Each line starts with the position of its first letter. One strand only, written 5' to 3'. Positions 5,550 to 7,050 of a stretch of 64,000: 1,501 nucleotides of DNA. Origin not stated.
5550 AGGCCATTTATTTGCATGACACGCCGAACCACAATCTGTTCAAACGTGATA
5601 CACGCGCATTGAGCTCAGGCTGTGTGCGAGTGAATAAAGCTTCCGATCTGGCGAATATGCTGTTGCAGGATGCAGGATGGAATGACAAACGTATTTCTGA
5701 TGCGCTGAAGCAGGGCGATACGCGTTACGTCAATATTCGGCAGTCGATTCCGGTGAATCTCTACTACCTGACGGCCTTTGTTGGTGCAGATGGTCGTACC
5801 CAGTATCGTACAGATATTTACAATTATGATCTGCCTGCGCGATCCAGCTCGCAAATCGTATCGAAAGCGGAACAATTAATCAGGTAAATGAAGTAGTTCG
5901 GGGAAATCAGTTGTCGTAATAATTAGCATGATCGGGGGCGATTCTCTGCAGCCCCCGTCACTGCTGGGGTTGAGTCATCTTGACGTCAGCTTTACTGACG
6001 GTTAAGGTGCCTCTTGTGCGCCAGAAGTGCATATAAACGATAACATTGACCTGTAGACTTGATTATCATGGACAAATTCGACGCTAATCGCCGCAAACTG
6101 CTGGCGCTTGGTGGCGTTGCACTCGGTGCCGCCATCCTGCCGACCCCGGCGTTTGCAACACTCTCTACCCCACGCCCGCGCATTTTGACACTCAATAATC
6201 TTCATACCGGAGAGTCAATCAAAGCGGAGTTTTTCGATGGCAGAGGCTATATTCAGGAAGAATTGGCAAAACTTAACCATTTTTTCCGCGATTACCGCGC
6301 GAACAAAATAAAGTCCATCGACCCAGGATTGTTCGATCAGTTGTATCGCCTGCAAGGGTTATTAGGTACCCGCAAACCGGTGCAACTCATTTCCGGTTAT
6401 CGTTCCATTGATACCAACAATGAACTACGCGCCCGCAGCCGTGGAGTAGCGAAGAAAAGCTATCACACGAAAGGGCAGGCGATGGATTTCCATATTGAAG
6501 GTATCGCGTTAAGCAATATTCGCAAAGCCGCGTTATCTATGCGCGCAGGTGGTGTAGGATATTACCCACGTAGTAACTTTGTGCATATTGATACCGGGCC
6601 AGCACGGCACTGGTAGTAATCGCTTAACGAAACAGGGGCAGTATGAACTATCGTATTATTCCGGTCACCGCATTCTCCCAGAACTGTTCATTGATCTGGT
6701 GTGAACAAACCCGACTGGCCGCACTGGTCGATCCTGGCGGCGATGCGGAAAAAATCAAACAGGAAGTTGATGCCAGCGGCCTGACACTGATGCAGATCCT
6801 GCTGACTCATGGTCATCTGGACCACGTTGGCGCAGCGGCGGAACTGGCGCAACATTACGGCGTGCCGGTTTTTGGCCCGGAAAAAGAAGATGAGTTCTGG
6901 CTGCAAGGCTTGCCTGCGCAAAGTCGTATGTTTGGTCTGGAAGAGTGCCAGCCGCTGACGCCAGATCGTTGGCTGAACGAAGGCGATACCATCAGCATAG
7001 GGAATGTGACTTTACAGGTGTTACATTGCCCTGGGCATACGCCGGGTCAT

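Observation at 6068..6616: Twin-arginine-like signal on the cell-wall endopeptidase MepK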

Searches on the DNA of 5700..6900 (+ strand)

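Call 3: search_dna_similar(query=window:5700-6900:+, collection=ecoli_genomes, mode=near, max_rows=8)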
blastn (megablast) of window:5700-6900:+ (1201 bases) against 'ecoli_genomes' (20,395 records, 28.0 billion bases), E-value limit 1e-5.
Records with a match: 5425; places in all: 5428; records where one place covers at least 80% of the query: 5425.
Genomes with a match: 5425 of 5426; with a place that covers at least 80% of the query: 5425. Places per genome that has any: lowest 1, median 1, highest 2. On chromosomes: 5424 places; on plasmids: 4.
Best place of each record, by identity: >=99% 406; 95-99% 5019.
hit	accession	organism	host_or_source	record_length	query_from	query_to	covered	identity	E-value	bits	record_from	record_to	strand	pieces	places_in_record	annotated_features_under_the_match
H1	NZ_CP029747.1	Escherichia coli strain 2016C-3878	Homo sapiens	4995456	1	1201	100%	100.0%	0e+0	2218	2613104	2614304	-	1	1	mepK: YcbK family protein | gloC: hydroxyacylglutathione hydrolase GloC | ldtD: L,D-transpeptidase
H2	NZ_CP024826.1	Escherichia coli strain CREC-544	Homo sapiens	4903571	1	1201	100%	100.0%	0e+0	2218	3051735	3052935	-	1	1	mepK: YcbK family protein | gloC: hydroxyacylglutathione hydrolase GloC | ldtD: L,D-transpeptidase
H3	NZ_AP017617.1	Escherichia coli strain MRY15-117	Bos taurus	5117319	1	1201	100%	100.0%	0e+0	2218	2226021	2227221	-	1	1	mepK: YcbK family protein | gloC: hydroxyacylglutathione hydrolase GloC | ldtD: L,D-transpeptidase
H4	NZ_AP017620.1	Escherichia coli strain MRY15-131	Bos taurus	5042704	1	1201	100%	100.0%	0e+0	2218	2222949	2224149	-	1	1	mepK: YcbK family protein | gloC: hydroxyacylglutathione hydrolase GloC | ldtD: L,D-transpeptidase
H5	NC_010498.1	Escherichia coli SMS-3-5 strain SMS-3-5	-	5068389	1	1201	100%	100.0%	0e+0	2218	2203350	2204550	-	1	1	mepK: YcbK family protein | gloC: hydroxyacylglutathione hydrolase GloC | ldtD: L,D-transpeptidase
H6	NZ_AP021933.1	Escherichia coli strain WP2-W18-ESBL-08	-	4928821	1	1201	100%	100.0%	0e+0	2218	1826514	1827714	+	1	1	mepK: YcbK family protein | gloC: hydroxyacylglutathione hydrolase GloC | ldtD: L,D-transpeptidase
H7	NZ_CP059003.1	Escherichia coli strain 2D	Homo sapiens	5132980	1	1201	100%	100.0%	0e+0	2218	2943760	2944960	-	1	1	mepK: YcbK family protein | gloC: hydroxyacylglutathione hydrolase GloC | ldtD: L,D-transpeptidase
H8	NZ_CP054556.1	Escherichia coli strain LWY24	chicken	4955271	1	1201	100%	100.0%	0e+0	2218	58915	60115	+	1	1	mepK: YcbK family protein | gloC: hydroxyacylglutathione hydrolase GloC | ldtD: L,D-transpeptidase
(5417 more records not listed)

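Call 6: get_annotated_region(hit=H6, flank=1500)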
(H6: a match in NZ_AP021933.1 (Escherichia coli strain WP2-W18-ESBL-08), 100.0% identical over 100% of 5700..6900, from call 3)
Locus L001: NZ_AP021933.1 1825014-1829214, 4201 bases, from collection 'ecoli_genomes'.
description: Escherichia coli strain WP2-W18-ESBL-08 chromosome, complete genome
organism: Escherichia coli strain WP2-W18-ESBL-08 (NCBI taxid 562)
replicon: chromosome; assembly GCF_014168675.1
host: -; source: -; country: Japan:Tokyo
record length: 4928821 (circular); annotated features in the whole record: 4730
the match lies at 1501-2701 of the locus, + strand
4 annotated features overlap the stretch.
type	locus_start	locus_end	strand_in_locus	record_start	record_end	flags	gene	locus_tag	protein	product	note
CDS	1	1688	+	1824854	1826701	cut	ldtD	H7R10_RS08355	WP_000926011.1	L,D-transpeptidase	-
CDS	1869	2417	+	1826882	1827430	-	mepK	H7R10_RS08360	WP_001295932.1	YcbK family protein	-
CDS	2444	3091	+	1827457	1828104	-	gloC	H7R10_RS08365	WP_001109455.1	hydroxyacylglutathione hydrolase GloC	-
CDS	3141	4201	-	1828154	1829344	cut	aspC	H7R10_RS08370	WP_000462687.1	aspartate transaminase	-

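Call 35: search_rna_families(source=window, start=5700, end=6800, threshold=evalue, max_evalue=1)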
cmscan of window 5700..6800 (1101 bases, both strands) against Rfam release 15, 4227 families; matches with E-value up to 1: 1.
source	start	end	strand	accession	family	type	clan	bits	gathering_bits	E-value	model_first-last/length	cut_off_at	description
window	6271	6337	+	RF01668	P10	Gene; sRNA;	-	16.2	37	0.72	1-72/72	no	Pseudomonas sRNA P10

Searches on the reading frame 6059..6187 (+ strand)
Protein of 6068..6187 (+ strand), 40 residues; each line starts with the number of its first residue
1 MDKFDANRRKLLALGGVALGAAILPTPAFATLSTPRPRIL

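Call 25: search_protein_families(library=pfam, proteins=[window:6068-6187:+, window:6059-6187:+], max_evalue=10)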
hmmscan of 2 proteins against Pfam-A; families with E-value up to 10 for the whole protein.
seq(40 aa): 0 families

seq(43 aa): 0 families

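Call 26: search_protein_families(library=ncbifam, proteins=[window:6068-6187:+], max_evalue=10)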
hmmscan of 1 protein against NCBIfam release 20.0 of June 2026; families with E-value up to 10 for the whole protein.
seq(40 aa): 1 family
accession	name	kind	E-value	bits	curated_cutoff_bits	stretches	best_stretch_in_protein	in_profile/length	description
NF053624.1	PtglEndpepMepK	equivalog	0.0032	17.4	185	1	8-40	1-34/176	peptidoglycan L,D-endopeptidase MepK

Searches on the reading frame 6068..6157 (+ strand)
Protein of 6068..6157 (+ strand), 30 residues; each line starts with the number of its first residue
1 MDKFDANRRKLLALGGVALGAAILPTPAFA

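Call 69: search_protein_families(library=pfam, proteins=[window:6068-6157:+], max_evalue=10)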
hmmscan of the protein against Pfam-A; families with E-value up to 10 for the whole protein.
seq(30 aa): 0 families

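Call 70: search_protein_families(library=ncbifam, proteins=[window:6068-6157:+], max_evalue=10)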
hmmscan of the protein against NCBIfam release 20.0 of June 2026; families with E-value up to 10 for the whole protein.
seq(30 aa): 0 families
